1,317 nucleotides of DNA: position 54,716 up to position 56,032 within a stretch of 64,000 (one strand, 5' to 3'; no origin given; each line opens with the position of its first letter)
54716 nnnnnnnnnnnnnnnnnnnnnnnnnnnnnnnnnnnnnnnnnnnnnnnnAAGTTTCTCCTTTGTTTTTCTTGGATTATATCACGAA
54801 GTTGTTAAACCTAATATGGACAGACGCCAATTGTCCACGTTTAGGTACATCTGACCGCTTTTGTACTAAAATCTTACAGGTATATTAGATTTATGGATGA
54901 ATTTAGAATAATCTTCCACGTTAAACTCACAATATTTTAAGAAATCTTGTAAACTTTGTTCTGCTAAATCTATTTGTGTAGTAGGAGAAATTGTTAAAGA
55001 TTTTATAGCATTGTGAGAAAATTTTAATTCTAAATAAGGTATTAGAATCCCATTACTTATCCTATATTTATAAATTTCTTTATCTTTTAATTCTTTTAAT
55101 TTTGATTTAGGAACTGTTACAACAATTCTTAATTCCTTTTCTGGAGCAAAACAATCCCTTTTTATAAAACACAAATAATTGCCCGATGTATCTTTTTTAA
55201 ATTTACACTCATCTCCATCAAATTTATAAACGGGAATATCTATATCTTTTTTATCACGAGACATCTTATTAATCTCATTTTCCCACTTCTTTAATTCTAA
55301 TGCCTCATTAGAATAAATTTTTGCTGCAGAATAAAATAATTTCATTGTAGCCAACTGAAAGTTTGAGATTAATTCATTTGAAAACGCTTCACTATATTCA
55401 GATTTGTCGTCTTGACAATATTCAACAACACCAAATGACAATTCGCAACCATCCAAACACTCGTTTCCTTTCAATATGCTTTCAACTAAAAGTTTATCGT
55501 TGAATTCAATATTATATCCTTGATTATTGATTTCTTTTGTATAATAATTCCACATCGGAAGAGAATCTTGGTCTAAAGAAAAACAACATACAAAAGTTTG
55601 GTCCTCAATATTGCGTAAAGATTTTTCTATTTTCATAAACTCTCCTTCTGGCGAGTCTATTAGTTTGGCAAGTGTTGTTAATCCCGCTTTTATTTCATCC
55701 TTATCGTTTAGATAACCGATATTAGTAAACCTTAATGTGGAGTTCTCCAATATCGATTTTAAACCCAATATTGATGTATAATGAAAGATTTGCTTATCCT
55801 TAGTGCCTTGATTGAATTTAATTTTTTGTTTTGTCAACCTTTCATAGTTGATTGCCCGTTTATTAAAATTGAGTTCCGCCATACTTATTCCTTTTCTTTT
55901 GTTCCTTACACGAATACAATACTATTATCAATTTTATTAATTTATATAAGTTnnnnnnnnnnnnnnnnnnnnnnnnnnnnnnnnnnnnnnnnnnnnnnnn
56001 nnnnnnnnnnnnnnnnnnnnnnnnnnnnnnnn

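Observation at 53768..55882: DUF2971-like protein plus coiled-coil/multi-TM protein: an unassigned gene pair in the heart of a defence island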

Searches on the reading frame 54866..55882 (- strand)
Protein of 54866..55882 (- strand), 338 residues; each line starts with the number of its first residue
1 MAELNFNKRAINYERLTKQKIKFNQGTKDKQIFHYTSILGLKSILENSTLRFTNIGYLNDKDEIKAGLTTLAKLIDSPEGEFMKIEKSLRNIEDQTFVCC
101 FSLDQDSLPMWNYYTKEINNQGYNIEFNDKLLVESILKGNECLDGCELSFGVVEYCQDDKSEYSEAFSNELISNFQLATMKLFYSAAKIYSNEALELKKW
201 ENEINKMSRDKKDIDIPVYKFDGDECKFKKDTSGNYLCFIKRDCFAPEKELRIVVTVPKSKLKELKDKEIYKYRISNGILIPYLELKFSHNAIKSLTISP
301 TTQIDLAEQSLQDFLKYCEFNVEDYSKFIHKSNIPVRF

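Call 3: search_protein_families(library=pfam, proteins=[window:54866-55882:-], max_evalue=0.1)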
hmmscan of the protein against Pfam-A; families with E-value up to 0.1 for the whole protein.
window:54866-55882:- (338 aa): 1 family
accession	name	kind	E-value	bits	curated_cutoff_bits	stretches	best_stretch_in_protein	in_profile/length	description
PF11185.13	DUF2971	-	0.00011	23.9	22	1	110-253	1-89/89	Protein of unknown function (DUF2971)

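Call 4: search_protein_families(library=padloc, proteins=[window:54866-55882:-], max_evalue=0.1)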
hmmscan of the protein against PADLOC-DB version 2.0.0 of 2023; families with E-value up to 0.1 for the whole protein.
window:54866-55882:- (338 aa): 4 families
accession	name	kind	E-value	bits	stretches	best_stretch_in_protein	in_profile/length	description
PDLC04993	PDC-S31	-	1e-11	42.6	2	18-160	3-134/245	-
PDLC04990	PDC-S31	-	1.1e-06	26.7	1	77-132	87-144/259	-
PDLC04994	PDC-S31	-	1.3e-05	22.7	1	86-139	111-162/273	-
PDLC04991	PDC-S31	-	0.00033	18.4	1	82-127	51-94/208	-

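Call 5: search_protein_families(library=ncbifam, proteins=[window:54866-55882:-], max_evalue=0.1)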
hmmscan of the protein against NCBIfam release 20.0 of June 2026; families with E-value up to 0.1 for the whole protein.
window:54866-55882:- (338 aa): 0 families

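Call 6: search_protein_families(library=phrogs, proteins=[window:54866-55882:-], max_evalue=0.1)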
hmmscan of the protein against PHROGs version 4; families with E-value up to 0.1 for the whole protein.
window:54866-55882:- (338 aa): 2 families
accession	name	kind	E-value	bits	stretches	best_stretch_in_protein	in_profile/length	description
phrog_1762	-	unknown function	1.2e-21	78.3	1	10-311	27-265/395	-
phrog_36052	-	unknown function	0.084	14.2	0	219-242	33-56/65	-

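Call 12: find_homologous_proteins(query=window:54866-55882:-, max_evalue=0.001)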
Query window:54866-55882:- (338 aa): 182 proteins with E <= 0.001 among 2208 candidates; the best 120 are listed.
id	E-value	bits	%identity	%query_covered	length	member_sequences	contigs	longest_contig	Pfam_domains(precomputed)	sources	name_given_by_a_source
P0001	5.0e-220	747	99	100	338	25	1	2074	-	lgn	-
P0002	5.1e-157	540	71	100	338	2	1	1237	PF11185.14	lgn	-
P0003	2.1e-133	463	65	99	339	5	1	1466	-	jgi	-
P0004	3.4e-125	436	61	100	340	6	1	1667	-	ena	-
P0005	5.3e-124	432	60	96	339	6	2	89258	-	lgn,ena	-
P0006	3.1e-116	406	55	99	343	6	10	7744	-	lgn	-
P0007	3.8e-116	406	54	99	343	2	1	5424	PF11185.14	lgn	-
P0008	1.3e-115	404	55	99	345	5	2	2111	PF11185.14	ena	-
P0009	2.2e-115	403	55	99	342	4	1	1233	PF11185.14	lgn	-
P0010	2.4e-115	403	54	99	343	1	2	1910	PF11185.14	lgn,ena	-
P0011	2.6e-115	403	54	99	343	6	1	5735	-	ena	-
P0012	6.1e-115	402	54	99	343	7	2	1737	PF11185.14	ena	-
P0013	3.0e-114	400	55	99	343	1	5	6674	PF11185.14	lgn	-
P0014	4.0e-114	399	54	99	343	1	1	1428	-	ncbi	-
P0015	4.4e-114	399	54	99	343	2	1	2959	PF11185.14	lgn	-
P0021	5.2e-113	396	54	99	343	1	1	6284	PF11185.14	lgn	-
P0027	5.5e-112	392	53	100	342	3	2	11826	PF11185.14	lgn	-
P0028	1.1e-111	391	55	98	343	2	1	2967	PF11185.14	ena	-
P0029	1.3e-111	391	52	100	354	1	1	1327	PF11185.14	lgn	-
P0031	1.7e-111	391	53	99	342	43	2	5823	PF11185.14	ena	-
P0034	4.3e-111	389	53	99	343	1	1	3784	PF11185.14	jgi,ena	-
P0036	2.1e-110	387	55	99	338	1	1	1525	PF11185.14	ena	-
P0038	3.8e-110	386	55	99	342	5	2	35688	PF11185.14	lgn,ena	-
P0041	1.7e-109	384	53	97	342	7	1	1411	PF11185.14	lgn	-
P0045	3.9e-109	383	53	99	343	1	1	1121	PF11185.14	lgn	-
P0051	1.6e-108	381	53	99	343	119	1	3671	PF11185.14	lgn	-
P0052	2.8e-108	380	52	99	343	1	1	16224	PF11185.14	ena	-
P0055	1.3e-107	378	53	99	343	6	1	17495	PF11185.14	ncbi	-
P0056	4.6e-107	376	54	98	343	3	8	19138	PF11185.14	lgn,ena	-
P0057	4.1e-106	373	52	99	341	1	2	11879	PF11185.14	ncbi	-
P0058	9.5e-106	372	51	99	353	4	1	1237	PF11185.14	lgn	-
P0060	1.2e-105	371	51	99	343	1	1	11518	PF11185.14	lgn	-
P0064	8.8e-105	369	51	99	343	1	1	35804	PF11185.14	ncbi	-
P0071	3.3e-103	363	50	99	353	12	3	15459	PF11185.14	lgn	-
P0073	6.6e-103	362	52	97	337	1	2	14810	PF11185.14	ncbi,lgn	ncbi:MAG: DUF2971 domain-containing protein [Peptococcaceae bacterium]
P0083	5.9e-100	353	50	98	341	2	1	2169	PF11185.14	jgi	jgi:hypothetical protein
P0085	1.2e-99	352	48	97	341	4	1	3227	PF11185.14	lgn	-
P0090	7.8e-99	349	51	97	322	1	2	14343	PF11185.14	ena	-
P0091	2.1e-98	348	48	99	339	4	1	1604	PF11185.14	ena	-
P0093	1.9e-97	344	47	99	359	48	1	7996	PF11185.14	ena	-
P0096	2.2e-93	331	51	99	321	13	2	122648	PF11185.14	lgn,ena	-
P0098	1.6e-92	328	51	99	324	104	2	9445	PF11185.14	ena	-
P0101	1.3e-91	325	48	99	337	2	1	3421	PF11185.14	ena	-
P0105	3.2e-88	314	49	98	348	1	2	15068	PF11185.14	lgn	-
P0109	3.1e-84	301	44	99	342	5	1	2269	PF11185.14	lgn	-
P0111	2.4e-83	298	49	83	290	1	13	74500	PF11185.14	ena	-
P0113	4.4e-81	291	59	68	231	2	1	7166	PF11185.14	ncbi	-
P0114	3.3e-80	288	52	74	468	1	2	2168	PF13310.12,PF11185.14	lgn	-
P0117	6.8e-76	274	52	72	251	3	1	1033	PF11185.14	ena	-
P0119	4.8e-73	264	49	76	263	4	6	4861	PF11185.14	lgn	-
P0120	6.1e-70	254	50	68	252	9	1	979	PF11185.14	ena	-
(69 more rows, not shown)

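Call 23: find_encoding_contigs(protein=P0005, flank=10000, max_places=3)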
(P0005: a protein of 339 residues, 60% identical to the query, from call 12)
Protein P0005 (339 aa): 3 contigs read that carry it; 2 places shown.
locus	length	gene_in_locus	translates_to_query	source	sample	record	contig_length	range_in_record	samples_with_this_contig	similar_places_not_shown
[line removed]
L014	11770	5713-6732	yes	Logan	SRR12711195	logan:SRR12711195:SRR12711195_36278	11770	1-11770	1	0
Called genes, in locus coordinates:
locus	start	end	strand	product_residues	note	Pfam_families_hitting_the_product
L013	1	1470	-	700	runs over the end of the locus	-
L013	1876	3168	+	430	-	PF01408:GFO_IDH_MocA, PF02894:GFO_IDH_MocA_C (weak), PF22725:GFO_IDH_MocA_C3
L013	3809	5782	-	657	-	PF21231:GH141_M (faint), PF05048:NosD (weak), PF13229:Beta_helix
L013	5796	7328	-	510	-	PF01055:Glyco_hydro_31_2nd, PF21365:Glyco_hydro_31_3rd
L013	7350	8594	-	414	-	PF01204:Trehalase, PF22422:MGH1-like_GH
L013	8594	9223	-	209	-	PF00657:Lipase_GDSL (faint), PF13472:Lipase_GDSL_2 (faint)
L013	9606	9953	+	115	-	PF13749:HATPase_c_4, PF21247:Fic-like_C (weak)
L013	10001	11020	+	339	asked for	-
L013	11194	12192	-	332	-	PF01120:Alpha_L_fucos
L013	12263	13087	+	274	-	PF12833:HTH_18, PF00165:HTH_AraC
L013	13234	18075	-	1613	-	-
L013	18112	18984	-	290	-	PF00528:BPD_transp_1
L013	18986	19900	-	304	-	PF00528:BPD_transp_1 (weak)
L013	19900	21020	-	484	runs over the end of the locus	PF01547:SBP_bac_1, PF13416:SBP_bac_8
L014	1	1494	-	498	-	?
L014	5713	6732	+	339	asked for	-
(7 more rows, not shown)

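Call 32: search_dna_similar(query=window:54866-55882:-, collection=plasmids, mode=protein, max_evalue=0.001, max_rows=40)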
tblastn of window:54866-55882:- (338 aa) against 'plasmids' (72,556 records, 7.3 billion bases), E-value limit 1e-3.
Records with a match: 153; places in all: 154; records where one place covers at least 80% of the query: 63.
Best place of each record, by identity: <60% 153.
By first word of the organism name: Escherichia 55; Klebsiella 34; Leptospira 17; Agrobacterium 10; Salmonella 10; Citrobacter 7; Yersinia 4; Enterobacter 4; Serratia 3; Rhizobium 2; and 6 more.
By predicted mobility (MOB-suite, as given by PLSDB): conjugative 92; non-mobilizable 45; mobilizable 16.
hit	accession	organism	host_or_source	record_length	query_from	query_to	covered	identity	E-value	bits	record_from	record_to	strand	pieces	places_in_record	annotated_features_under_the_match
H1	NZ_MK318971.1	Rhizobium rhizogenes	-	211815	27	337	92%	27.4%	2e-12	76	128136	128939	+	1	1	DUF2971 domain-containing protein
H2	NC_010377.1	Yersinia enterocolitica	food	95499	9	337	97%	25.7%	6e-11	71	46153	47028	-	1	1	DUF2971 domain-containing protein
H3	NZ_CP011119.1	Yersinia enterocolitica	gill of flatfish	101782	9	337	97%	25.7%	6e-11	71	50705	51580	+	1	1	DUF2971 domain-containing protein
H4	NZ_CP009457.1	Yersinia enterocolitica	food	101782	9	337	97%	25.7%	6e-11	71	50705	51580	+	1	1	DUF2971 domain-containing protein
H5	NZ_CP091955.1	Leptospira noguchii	-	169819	23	337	93%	26.5%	2e-5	54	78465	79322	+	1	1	DUF2971 domain-containing protein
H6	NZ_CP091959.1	Leptospira noguchii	Bos taurus,Cell culture,urine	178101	23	337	93%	26.5%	2e-5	54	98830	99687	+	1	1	DUF2971 domain-containing protein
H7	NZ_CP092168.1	Leptospira interrogans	Homo sapiens,blood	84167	21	337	94%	26.0%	2e-5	54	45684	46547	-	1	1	none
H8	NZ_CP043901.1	Leptospira interrogans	Homo sapiens,cell culture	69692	23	337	93%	26.2%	5e-5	53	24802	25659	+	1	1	DUF2971 domain-containing protein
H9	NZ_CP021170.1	Paenibacillus bovis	mixed culture,yak milk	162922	32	338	91%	26.0%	8e-13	77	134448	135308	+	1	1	DUF2971 domain-containing protein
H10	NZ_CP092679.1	Leptospira interrogans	Homo sapiens,blood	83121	31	337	91%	25.9%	5e-5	53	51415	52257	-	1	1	DUF2971 domain-containing protein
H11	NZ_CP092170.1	Leptospira interrogans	Homo sapiens,blood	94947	31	337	91%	25.9%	5e-5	53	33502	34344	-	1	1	DUF2971 domain-containing protein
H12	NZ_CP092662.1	Leptospira interrogans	Homo sapiens,blood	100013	31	337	91%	25.9%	5e-5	53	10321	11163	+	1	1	DUF2971 domain-containing protein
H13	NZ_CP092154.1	Leptospira interrogans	Homo sapiens,blood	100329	31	337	91%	25.9%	5e-5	53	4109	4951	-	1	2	DUF2971 domain-containing protein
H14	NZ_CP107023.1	Clostridium beijerinckii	cell culture,cell pellet of fermenting ...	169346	29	338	92%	25.5%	4e-8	62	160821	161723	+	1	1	DUF2971 domain-containing protein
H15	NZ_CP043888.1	Leptospira interrogans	Homo sapiens,cell culture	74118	31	337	91%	25.6%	3e-5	54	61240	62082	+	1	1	DUF2971 domain-containing protein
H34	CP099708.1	Serratia myotis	fish,metagenomic assembly,abdominal ...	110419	24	317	87%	24.2%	5e-7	59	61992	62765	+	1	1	record has no annotation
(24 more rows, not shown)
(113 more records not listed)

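Call 39: search_solved_structures(query=A1, max_evalue=10, show_alignments=2)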
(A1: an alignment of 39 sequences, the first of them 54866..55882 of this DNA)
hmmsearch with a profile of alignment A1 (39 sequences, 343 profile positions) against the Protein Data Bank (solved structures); distinct sequences matched with E-value up to 10: 1.
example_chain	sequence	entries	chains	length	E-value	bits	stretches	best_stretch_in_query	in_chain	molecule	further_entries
3nap_B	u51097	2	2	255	0.16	14.3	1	258-314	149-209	Capsid protein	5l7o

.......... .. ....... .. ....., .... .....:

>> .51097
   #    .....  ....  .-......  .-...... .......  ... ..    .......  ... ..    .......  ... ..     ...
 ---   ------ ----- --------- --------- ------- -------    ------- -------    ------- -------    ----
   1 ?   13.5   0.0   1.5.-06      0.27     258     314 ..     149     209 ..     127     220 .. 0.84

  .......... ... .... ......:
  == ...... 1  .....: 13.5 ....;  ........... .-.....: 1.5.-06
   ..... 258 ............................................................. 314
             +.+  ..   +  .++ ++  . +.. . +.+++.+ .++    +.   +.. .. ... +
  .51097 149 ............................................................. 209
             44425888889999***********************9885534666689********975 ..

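Call 42: find_related_loci(query=A1, collection=metagenome_contigs, flank=10000)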
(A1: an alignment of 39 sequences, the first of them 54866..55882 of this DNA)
Query A1 (338 aa) in metagenome_contigs; peptide patterns used: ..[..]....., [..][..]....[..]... (x = any residue, [..] = any of these).
109 stretches matched a pattern; 80 encode a relative of the query (tblastn E <= 1e-3); 79 distinct loci.
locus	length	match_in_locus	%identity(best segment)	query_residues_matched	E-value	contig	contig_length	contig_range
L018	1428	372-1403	54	1-338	6e-131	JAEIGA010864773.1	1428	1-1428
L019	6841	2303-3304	51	11-338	4e-112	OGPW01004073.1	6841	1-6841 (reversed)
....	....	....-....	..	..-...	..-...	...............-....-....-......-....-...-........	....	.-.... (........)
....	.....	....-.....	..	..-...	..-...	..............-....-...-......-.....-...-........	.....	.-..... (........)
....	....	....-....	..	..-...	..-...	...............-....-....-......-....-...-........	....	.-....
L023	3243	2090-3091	51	11-338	5e-115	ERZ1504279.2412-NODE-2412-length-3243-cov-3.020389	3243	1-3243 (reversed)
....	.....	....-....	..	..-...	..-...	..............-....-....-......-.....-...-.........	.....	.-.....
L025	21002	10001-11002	51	11-338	4e-112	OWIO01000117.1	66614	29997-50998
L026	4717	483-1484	51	11-338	1e-112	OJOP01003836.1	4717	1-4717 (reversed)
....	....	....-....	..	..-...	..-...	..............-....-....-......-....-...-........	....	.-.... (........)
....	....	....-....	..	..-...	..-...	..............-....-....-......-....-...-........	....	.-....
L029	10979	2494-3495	51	11-338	4e-112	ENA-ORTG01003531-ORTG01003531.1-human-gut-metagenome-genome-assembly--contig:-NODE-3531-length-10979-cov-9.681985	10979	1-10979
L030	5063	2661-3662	51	11-338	2e-112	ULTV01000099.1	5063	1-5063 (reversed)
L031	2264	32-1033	51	11-338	5e-118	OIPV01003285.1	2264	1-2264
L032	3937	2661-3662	51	11-338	1e-113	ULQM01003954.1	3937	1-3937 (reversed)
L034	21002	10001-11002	51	11-338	4e-112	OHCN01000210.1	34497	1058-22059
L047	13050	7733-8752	51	3-338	7e-111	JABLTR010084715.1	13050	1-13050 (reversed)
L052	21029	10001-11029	51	3-338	5e-109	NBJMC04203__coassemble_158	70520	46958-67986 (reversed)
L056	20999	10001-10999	50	12-338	7e-107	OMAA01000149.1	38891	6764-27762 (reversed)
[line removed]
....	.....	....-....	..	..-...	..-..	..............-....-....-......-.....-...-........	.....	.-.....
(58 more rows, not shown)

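Call 47: predict_structure(alignment_id=A1)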
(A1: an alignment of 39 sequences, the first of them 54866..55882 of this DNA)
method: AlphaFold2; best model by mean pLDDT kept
length: 338 residues; sequences in the alignment: 39
mean_pLDDT: 84.0   pTM: 0.84
mean pLDDT of the five models: 84.0, 83.7, 82.6, 82.3, 82.1
residues with pLDDT >= 90: 143; 70-90: 154; 50-70: 28; < 50: 13
segments of 3 or more residues with pLDDT < 50: 1-5, 110-116
pLDDT, mean of each block of 10 residues (from residue 1): 50 94 84 88 93 85 76 79 73 86 72 50 87 97 95 89 87 85 87 83 87 81 92 80 80 95 97 89 96 88 78 92 91 67
secondary structure, 60 per line:
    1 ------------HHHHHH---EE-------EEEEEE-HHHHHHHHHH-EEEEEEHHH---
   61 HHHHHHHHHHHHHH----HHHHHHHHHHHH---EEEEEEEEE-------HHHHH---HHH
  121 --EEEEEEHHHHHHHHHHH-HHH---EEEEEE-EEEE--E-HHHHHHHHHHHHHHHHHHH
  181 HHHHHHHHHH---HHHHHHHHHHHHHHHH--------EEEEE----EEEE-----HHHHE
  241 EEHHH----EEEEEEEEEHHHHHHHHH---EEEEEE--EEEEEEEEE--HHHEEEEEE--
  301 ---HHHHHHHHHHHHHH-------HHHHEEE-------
elements in order: H13-18 E31-36 H38-47 E49-54 H61-74 H79-90 E94-102 H110-114 E123-128 H129-139 E147-152 E154-157 H162-190 H194-209 E218-222 E227-230 H236-239 E240-242 E250-258 H259-267 E271-276 E279-287 E293-298 H304-317 H325-328 E329-331

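Call 52: fold_search(model_id=the predicted structure, library=pdb)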
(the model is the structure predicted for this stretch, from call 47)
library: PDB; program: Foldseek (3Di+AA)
matches with E <= 10: 151; with E <= 0.001: 0
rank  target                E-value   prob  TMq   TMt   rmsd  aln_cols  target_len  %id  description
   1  7omv                  1.1e-02  0.93  0.31  0.46  12.1       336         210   10  Thermus sp. 2.9 DarT (released 2021-06-23)
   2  7omw                  2.1e-02  0.89  0.29  0.45  11.8       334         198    9  Thermus sp. 2.9 DarT in complex with NAD+ (released 2021-06-23)
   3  7omy_AAA              2.6e-02  0.84  0.31  0.46  12.5       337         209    9  Thermus sp. 2.9 DarT in complex with carba-NAD+ and ssDNA (released 2021-06-23)
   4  7omx                  1.0e-01  0.63  0.29  0.45  13.5       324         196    8  Thermus sp. 2.9 DarT in complex with carba-NAD+ (released 2021-06-23)
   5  7omu_AAA              1.6e-01  0.21  0.22  0.20  17.6       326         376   10  Thermosipho africanus DarTG in complex with ADP-ribose (released 2021-06-23)
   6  7yw4                  4.0e-01  0.28  0.10  0.23   6.1        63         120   10  Crystal structure of tRNA 2'-phosphotransferase from Saccharomyces cerevisiae (released 2023-07-26)
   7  7yk3_A                6.0e-01  0.16  0.26  0.36   9.1       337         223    7  Crystal structure of DarTG toxin-antitoxin complex from Mycobacterium tuberculosis (released 2023-05-31)
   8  3net_A                9.1e-01  0.01  0.09  0.08  24.5       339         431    9  Crystal structure of histidyl-tRNA synthetase from Nostoc sp. PCC 7120 (released 2010-08-04)
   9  7wh4_A                1.2e+00  0.09  0.08  0.21  12.5        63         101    8  Crystal structure of the PadR-family transcriptional regulator Rv3488 of Mycobacterium tuberculosis H37Rv in complex w (released 2022-02-09)
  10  4ray_A                1.4e+00  0.06  0.08  0.17  13.6        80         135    9  Crystal structure of Magnetospirillum gryphiswaldense MSR-1 Apo-Fur (released 2015-07-15)
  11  5zi8_B                1.5e+00  0.08  0.08  0.21  12.2        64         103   11  Crystal structure of the PadR-family transcriptional regulator Rv3488 of Mycobacterium tuberculosis H37Rv in complex w (released 2018-10-17)
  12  9ire_A                1.6e+00  0.05  0.09  0.14  10.0        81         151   12  CRYSTAL STRUCTURE OF Bacillus cereus FERRIC UPTAKE REGULATOR (released 2025-07-23)
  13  2fe3_B                1.7e+00  0.04  0.07  0.14  14.4        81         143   14  The crystal structure of bacillus subtilis PerR-Zn reveals a novel Zn(Cys)4 Structural redox switch (released 2006-12-19)
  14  2fe3_A                1.8e+00  0.04  0.07  0.15  14.4        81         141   14  The crystal structure of bacillus subtilis PerR-Zn reveals a novel Zn(Cys)4 Structural redox switch (released 2006-12-19)
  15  6qfd_A                2.0e+00  0.07  0.07  0.17  11.7        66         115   11  The complex structure of hsRosR-S4 (vng0258/RosR-S4) (released 2019-07-10)
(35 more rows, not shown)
